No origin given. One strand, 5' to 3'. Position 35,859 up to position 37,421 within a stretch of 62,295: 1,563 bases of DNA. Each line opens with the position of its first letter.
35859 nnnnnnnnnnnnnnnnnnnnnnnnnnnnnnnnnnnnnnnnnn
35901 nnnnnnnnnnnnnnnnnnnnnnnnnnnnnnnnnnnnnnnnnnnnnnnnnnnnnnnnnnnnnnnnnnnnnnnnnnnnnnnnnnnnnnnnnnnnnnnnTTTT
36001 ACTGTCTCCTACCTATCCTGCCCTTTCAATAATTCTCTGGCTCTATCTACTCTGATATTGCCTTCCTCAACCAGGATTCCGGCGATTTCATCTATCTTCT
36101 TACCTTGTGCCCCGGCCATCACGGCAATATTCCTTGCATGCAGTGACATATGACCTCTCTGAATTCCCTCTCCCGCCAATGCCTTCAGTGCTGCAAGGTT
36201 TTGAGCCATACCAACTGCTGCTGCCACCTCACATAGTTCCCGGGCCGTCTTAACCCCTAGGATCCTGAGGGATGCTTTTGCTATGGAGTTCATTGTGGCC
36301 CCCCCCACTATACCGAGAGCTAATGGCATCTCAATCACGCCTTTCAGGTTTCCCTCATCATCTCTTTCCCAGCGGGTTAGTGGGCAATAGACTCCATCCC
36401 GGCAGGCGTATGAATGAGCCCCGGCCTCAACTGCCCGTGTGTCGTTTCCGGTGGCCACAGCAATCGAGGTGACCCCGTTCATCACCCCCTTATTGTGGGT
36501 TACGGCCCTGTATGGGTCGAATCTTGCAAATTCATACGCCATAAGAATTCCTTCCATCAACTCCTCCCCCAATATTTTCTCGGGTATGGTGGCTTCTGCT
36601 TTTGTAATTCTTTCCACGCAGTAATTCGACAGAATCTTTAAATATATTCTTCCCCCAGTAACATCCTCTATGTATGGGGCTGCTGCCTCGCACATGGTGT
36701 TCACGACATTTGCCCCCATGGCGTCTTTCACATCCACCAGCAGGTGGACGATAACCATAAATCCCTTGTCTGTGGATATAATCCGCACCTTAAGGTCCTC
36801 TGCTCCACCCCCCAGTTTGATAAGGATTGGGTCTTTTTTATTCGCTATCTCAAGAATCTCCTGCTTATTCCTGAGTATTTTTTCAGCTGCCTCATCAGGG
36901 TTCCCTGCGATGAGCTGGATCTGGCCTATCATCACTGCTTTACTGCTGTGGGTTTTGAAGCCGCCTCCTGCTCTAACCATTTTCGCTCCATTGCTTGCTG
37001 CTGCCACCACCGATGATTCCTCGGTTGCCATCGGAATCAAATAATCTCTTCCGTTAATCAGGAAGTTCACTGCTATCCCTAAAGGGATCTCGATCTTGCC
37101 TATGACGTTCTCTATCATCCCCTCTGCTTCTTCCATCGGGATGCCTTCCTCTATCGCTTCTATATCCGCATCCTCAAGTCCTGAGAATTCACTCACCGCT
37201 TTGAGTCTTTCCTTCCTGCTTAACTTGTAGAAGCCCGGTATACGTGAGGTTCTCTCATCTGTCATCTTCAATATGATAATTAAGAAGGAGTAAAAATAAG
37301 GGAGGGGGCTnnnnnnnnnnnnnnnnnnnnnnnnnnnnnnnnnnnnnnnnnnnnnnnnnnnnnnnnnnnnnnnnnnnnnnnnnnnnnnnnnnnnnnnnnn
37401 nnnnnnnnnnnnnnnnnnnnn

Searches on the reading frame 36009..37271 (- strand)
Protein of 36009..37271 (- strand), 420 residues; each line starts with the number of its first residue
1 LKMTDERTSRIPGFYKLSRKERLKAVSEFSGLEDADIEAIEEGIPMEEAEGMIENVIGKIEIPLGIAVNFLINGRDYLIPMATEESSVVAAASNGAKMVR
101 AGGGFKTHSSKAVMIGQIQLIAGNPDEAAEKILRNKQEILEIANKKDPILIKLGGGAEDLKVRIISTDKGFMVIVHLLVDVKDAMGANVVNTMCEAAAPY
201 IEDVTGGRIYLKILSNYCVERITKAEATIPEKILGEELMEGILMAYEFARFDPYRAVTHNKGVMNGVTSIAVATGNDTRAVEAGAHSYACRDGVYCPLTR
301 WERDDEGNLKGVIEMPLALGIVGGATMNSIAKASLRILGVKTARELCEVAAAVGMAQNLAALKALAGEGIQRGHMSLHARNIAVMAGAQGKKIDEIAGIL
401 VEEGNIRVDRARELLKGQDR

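Call 85: search_protein_families(library=pfam, proteins=[window:36009-37271:-], max_evalue=0.0001)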
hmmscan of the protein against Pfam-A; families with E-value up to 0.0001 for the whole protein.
window:36009-37271:- (420 aa): 1 family
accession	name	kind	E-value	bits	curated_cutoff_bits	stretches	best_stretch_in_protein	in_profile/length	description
PF00368.23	HMG-CoA_red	-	9.8e-110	367.5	27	1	19-379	2-368/368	Hydroxymethylglutaryl-coenzyme A reductase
